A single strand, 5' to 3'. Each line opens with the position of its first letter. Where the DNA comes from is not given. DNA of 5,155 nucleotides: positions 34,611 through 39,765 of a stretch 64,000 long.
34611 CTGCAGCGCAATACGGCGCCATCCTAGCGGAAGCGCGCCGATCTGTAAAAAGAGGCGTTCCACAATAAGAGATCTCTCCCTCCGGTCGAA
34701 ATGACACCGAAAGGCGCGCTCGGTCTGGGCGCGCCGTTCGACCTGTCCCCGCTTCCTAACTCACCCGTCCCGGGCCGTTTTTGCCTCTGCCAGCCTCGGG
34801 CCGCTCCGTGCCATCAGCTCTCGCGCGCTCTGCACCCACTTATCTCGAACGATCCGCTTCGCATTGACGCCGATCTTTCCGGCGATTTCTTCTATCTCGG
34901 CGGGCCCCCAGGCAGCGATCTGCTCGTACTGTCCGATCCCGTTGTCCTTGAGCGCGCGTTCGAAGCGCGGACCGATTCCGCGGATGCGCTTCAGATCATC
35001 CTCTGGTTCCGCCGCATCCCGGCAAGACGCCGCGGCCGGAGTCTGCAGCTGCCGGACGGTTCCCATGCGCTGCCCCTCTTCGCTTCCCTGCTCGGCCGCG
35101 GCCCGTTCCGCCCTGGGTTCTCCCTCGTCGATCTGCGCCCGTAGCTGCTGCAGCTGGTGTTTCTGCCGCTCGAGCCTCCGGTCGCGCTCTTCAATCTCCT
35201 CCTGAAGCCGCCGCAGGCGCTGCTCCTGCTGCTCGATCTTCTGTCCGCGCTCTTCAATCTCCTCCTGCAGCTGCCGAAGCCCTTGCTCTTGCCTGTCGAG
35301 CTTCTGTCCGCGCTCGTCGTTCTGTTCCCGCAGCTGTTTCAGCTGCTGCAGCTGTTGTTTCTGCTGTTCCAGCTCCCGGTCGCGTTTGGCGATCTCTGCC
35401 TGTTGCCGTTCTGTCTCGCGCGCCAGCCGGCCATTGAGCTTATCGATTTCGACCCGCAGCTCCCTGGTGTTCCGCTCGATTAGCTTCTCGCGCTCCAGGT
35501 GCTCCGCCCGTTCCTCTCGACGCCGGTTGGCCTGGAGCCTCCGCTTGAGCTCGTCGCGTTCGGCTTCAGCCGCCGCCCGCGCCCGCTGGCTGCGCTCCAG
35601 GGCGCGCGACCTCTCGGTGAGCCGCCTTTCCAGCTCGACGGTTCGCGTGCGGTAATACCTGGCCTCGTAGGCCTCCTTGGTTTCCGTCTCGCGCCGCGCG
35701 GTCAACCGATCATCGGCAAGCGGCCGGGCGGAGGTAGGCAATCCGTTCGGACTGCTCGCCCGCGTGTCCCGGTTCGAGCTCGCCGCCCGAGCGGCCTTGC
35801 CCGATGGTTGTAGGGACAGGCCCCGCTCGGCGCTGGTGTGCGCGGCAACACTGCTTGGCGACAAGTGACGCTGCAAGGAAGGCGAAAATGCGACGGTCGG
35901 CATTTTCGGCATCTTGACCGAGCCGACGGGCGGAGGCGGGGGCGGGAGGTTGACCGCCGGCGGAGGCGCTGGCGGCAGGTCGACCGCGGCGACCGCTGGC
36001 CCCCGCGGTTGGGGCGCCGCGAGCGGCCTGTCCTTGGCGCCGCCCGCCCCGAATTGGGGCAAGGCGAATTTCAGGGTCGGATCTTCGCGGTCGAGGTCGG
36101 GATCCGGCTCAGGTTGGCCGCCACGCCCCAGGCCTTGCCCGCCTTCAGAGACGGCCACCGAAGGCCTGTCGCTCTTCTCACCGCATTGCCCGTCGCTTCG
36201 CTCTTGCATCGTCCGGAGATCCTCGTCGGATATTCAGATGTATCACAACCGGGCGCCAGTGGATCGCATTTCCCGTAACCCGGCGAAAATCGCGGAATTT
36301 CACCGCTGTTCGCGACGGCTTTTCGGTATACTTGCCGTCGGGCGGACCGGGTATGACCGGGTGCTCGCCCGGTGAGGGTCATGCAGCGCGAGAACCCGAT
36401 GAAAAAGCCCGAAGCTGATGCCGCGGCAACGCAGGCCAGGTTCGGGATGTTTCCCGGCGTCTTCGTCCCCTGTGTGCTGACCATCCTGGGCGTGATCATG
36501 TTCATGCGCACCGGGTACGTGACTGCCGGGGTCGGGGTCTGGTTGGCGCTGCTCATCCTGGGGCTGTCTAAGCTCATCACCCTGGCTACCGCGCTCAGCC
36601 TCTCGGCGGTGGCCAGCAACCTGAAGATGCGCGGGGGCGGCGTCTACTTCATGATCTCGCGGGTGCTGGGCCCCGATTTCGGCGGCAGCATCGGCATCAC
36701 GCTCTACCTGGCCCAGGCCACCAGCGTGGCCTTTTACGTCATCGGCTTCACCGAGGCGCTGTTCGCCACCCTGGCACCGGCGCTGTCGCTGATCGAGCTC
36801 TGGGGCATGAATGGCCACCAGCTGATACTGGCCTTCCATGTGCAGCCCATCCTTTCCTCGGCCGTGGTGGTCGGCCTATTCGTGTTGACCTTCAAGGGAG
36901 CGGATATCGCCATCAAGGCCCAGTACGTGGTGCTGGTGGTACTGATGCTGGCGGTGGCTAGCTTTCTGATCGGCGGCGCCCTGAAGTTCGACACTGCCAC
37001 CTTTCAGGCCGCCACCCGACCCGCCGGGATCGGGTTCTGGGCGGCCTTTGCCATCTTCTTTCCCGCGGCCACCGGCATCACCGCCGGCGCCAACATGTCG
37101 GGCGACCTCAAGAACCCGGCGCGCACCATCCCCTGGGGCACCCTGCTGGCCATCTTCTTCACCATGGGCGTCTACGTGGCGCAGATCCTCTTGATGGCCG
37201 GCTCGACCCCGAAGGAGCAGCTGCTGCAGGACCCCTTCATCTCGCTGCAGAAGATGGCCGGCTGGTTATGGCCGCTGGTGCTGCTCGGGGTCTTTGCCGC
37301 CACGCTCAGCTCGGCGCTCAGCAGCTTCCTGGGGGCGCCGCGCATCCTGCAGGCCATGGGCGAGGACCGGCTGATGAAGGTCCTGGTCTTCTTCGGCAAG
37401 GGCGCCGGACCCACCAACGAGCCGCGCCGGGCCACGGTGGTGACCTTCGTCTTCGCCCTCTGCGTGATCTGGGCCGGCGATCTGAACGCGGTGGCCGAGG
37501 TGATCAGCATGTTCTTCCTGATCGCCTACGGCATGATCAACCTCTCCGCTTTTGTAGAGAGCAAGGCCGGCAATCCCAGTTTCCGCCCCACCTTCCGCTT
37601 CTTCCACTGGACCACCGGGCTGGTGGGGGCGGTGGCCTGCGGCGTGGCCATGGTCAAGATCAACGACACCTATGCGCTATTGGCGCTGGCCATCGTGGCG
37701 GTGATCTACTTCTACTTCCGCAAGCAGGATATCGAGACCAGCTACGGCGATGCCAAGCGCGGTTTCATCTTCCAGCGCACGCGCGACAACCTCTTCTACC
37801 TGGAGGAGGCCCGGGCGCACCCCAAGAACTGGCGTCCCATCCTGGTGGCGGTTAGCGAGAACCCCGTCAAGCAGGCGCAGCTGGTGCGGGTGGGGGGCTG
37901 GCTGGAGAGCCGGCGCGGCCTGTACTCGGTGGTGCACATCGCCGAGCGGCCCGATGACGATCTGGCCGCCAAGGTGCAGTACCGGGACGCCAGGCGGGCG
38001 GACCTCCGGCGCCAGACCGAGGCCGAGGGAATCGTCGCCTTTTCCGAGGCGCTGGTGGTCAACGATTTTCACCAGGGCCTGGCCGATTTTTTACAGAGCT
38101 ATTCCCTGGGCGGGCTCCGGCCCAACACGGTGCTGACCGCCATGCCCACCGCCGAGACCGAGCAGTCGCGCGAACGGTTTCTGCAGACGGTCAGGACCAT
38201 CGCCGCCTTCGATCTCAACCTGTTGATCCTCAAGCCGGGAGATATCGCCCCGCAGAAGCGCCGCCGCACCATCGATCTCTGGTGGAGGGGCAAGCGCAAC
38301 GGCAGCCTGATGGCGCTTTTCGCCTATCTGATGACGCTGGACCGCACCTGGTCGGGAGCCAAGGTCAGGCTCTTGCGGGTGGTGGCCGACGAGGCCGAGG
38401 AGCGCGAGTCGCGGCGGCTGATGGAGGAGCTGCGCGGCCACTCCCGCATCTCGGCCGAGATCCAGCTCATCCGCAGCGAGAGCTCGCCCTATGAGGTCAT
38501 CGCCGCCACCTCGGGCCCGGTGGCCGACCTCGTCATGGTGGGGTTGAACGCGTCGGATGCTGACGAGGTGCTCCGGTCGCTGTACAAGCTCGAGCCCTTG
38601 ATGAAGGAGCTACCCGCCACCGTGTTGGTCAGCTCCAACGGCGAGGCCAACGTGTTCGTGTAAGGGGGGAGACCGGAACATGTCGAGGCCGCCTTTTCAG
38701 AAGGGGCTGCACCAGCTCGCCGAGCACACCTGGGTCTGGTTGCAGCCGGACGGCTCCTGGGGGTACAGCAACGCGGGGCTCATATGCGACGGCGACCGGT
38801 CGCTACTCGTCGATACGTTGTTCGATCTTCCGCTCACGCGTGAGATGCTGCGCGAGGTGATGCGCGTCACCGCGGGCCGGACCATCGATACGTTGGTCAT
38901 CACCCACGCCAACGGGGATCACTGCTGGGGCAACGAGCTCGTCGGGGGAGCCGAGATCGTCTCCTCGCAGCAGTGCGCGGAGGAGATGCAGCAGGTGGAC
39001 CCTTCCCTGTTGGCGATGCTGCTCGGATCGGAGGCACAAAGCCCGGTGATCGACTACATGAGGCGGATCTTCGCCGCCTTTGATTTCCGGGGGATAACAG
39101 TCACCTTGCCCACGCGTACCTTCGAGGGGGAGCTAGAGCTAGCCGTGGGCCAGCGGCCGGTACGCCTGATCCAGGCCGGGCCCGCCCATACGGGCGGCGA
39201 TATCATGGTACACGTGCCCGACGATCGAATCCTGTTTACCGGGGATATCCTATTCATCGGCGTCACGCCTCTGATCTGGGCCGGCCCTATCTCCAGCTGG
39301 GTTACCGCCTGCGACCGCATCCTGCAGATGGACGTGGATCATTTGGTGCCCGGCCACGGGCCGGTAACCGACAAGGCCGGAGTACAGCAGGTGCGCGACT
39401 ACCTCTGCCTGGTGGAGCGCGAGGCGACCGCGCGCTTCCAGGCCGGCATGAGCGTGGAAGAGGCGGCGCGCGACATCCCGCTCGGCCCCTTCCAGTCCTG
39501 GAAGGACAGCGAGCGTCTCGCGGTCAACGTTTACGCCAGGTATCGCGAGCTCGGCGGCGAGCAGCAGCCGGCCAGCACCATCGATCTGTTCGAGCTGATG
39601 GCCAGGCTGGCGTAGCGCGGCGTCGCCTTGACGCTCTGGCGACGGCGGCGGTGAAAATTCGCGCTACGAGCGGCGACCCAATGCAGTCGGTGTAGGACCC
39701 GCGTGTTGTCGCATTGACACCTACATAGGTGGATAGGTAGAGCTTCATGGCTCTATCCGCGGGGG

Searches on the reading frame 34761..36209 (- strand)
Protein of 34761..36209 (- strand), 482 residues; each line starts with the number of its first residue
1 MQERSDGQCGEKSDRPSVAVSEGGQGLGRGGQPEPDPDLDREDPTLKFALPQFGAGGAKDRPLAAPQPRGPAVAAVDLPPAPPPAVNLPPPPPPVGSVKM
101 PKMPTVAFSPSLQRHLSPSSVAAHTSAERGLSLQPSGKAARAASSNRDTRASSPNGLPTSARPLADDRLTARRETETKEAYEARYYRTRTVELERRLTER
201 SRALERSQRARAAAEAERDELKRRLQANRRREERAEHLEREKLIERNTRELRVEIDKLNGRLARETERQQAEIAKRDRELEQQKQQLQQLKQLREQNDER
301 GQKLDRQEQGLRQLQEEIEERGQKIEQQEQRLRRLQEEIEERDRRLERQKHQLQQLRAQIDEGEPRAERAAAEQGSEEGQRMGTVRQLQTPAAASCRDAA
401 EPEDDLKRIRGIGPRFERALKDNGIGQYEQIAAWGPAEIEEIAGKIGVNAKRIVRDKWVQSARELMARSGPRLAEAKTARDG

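Call 53: search_protein_families(library=pfam, proteins=[window:34761-36209:-], max_evalue=0.001)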
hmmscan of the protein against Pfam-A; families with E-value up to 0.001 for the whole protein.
window:34761-36209:- (482 aa): 1 family
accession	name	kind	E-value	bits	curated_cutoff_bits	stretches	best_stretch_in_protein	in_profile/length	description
PF14520.12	HHH_5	-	2.3e-06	28.4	27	1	404-454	2-52/57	Helix-hairpin-helix domain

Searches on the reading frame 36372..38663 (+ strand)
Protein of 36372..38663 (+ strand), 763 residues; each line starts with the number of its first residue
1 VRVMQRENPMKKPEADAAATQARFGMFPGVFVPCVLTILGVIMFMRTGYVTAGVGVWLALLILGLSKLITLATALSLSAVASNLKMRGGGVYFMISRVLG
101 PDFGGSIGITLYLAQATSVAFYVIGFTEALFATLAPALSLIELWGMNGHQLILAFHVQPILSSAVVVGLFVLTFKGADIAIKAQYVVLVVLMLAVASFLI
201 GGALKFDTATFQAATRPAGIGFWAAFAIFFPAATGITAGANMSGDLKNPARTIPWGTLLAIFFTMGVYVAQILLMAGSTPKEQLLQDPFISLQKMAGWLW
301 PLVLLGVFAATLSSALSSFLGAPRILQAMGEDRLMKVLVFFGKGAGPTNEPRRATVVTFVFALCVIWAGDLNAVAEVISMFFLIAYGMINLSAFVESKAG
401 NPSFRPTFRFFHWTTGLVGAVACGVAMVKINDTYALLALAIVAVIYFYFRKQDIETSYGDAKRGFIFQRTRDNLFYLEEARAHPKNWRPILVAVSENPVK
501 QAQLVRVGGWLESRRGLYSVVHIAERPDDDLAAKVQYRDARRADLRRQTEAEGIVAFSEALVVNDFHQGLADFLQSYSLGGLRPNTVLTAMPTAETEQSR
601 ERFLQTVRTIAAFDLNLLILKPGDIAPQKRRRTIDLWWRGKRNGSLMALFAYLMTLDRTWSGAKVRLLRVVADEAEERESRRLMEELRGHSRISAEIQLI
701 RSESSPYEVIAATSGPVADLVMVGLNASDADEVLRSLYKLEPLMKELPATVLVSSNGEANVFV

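Call 53: search_protein_families(library=pfam, proteins=[window:36372-38663:+], max_evalue=0.001)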
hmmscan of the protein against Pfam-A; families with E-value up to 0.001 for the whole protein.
window:36372-38663:+ (763 aa): 3 families
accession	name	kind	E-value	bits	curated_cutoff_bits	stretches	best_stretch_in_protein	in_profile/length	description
PF00324.27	AA_permease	-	2e-52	178.9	24.6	1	29-451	1-428/470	Amino acid permease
PF03522.20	SLC12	-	1.7e-09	37.6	27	1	629-695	230-295/418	Solute carrier family 12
PF21554.2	CCC_C_2nd_pro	-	0.00038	20.9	27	1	643-733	25-108/132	Prokaryotic cation-chloride cotransporter, C-terminal domain, 2nd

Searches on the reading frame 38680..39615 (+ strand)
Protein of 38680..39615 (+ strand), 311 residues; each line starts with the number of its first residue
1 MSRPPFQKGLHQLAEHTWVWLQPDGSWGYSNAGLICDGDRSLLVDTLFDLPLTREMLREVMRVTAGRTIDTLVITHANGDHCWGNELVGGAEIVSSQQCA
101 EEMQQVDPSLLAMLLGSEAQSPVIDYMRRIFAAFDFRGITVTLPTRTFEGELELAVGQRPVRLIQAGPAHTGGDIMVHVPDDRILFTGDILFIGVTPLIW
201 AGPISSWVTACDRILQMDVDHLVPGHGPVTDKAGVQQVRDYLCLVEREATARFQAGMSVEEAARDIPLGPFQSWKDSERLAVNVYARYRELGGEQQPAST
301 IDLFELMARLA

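Call 53: search_protein_families(library=pfam, proteins=[window:38680-39615:+], max_evalue=0.001)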
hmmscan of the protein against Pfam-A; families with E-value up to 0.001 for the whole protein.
window:38680-39615:+ (311 aa): 2 families
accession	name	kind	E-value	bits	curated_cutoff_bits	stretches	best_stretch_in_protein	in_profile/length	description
PF00753.33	Lactamase_B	-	1.1e-24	87.9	22.7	1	27-226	3-196/196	Metallo-beta-lactamase superfamily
PF19583.5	ODP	-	3.3e-06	27.5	27.2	0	31-191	4-137/194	ODP family beta lactamase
